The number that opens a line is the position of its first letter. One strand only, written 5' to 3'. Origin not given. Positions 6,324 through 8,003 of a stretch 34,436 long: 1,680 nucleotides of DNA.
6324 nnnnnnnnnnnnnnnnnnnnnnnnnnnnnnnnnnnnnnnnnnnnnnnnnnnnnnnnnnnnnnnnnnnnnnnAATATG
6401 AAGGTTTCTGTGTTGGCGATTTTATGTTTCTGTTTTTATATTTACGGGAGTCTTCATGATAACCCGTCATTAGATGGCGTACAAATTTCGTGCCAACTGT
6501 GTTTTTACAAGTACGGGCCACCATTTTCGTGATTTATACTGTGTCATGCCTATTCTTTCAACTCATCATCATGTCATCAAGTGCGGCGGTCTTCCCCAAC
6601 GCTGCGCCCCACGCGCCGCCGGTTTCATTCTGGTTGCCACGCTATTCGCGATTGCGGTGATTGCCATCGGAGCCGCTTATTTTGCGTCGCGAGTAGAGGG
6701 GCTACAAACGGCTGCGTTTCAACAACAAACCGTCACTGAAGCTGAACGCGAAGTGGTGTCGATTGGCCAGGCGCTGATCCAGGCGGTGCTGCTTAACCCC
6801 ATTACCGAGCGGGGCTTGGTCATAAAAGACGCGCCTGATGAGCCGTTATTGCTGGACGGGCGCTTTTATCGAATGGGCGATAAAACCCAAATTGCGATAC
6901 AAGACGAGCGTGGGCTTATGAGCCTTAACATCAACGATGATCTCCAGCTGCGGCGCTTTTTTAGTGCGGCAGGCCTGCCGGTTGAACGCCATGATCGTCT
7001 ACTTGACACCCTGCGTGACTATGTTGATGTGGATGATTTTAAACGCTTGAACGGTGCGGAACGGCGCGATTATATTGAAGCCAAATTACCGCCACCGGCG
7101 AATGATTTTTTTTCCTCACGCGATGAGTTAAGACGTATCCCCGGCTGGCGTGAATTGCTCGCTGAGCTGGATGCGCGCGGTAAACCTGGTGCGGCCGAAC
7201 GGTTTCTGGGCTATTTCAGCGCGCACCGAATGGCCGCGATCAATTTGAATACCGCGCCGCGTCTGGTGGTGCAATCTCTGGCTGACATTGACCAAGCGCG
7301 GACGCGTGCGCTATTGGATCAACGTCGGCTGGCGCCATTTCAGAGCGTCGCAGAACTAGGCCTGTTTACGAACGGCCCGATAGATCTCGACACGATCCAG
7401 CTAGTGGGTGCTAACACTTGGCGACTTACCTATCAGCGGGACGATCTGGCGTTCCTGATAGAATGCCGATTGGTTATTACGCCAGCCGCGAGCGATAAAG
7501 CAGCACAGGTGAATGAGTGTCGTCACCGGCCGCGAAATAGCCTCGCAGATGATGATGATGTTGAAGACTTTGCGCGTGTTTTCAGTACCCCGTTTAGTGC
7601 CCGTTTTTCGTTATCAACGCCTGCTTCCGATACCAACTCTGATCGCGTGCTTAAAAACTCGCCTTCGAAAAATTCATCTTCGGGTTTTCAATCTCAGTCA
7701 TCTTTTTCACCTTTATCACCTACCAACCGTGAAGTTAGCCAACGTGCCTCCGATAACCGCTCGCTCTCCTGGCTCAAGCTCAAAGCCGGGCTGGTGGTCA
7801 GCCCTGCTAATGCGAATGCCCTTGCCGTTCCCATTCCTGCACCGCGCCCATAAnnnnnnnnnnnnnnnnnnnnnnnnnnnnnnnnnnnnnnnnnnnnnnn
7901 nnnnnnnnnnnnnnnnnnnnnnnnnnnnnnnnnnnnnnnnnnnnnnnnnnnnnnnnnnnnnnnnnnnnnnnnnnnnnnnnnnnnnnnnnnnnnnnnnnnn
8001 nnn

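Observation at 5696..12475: Orphan T2SS/type-IV-filament assembly module (J-like pseudopilin <-> K-L-M-C/P-liposecretin) lacking motor, platform, major pilin and peptidase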

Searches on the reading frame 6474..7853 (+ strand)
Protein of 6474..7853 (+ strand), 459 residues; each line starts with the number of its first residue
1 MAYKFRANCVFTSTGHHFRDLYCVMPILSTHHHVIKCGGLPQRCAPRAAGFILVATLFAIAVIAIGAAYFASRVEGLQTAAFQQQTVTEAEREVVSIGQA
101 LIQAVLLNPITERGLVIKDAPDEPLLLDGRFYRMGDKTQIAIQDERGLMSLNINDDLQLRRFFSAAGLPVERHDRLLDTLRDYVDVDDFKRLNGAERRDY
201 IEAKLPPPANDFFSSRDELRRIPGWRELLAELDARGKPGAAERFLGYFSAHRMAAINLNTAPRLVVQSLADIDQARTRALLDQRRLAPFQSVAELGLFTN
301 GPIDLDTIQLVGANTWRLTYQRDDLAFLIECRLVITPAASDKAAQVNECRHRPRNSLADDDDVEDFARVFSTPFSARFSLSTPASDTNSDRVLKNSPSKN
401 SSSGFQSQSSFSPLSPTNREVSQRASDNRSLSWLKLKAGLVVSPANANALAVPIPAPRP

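Call 3: search_protein_families(library=pfam, proteins=[window:6474-7853:+], max_evalue=1)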
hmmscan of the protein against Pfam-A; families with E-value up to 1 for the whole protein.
window:6474-7853:+ (459 aa): 4 families
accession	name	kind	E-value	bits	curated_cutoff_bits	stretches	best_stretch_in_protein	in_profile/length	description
PF21687.3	T2SSK_1st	-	4.2e-10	40.7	26.2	1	158-227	22-92/107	Type II secretion system (T2SS), protein K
PF03934.19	T2SSK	-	1.6e-05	25.6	24.2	1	256-295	1-41/63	Type II secretion system (T2SS), protein K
PF15767.10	ARMH4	-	0.015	14.3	25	1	343-418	302-377/583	Armadillo-like helical domain-containing protein 4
PF07963.17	N_methyl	-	0.16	12.1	21.2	1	47-68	3-24/27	Prokaryotic N-terminal methylation motif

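Call 4: search_protein_families(library=ncbifam, proteins=[window:6474-7853:+], max_evalue=1)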
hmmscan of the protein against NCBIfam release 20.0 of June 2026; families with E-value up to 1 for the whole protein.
window:6474-7853:+ (459 aa): 2 families
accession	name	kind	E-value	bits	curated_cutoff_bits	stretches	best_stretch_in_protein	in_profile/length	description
NF037980.1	T2SS_GspK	equivalog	1.5e-11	44.4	130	1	52-295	5-253/307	type II secretion system minor pseudopilin GspK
NF005447.0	PRK07036.1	equivalog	0.11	11.2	618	1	65-117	186-238/468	aminotransferase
